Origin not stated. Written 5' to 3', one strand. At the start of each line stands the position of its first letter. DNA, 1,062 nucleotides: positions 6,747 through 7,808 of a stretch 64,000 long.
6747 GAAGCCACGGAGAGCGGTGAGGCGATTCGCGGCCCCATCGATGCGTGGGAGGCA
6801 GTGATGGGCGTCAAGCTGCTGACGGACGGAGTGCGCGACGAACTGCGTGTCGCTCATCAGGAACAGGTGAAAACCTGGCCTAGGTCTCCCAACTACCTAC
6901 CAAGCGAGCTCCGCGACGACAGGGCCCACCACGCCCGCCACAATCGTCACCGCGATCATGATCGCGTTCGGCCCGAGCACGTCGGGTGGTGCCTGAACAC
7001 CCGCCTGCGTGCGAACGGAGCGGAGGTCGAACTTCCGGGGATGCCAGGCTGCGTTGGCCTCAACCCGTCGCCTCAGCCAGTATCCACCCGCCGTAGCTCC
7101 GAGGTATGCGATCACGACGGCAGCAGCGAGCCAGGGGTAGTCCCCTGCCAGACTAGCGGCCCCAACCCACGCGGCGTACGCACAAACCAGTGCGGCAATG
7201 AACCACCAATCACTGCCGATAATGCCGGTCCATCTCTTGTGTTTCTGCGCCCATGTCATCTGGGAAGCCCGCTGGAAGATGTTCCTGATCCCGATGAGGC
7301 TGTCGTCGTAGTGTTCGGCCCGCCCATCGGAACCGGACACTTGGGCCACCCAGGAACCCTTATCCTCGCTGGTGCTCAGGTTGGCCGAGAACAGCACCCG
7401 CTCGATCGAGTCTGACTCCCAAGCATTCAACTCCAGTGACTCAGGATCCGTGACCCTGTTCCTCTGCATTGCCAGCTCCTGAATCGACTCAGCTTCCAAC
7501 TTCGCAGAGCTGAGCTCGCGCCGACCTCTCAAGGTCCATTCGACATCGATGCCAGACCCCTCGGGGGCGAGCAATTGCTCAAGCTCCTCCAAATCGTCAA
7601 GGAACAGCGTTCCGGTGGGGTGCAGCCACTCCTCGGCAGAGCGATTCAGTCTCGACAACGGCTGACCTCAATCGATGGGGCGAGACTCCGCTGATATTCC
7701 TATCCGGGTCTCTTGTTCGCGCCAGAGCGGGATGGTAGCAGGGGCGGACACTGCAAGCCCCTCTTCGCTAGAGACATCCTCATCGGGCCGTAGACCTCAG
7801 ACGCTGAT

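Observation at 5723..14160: Complementary half-sites in inverted orientation: an ~8-kb segment that looks like a site-specific inversion between an attP-like site and a helicase-gene attB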

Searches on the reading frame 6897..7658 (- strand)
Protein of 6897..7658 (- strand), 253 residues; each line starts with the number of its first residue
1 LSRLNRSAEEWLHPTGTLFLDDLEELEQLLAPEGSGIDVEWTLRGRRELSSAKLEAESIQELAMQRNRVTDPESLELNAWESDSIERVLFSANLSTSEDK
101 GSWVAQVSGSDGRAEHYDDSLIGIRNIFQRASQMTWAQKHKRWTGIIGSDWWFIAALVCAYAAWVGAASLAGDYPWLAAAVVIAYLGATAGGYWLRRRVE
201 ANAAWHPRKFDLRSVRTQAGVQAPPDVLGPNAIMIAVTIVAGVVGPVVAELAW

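Call 10: search_protein_families(library=pfam, proteins=[window:6897-7658:-], max_evalue=0.01)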
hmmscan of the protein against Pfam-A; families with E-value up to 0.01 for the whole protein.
window:6897-7658:- (253 aa): 0 families

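Call 42: search_protein_families(library=padloc, proteins=[window:6897-7658:-], max_evalue=0.01)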
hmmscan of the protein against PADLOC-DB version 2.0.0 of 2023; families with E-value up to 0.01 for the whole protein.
window:6897-7658:- (253 aa): 0 families

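Call 43: search_protein_families(library=ncbifam, proteins=[window:6897-7658:-], max_evalue=0.01)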
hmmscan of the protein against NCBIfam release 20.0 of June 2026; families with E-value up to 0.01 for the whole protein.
window:6897-7658:- (253 aa): 0 families

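Call 89: search_protein_families(library=phrogs, proteins=[window:6897-7658:-], max_evalue=0.001)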
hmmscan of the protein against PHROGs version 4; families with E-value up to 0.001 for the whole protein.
window:6897-7658:- (253 aa): 0 families
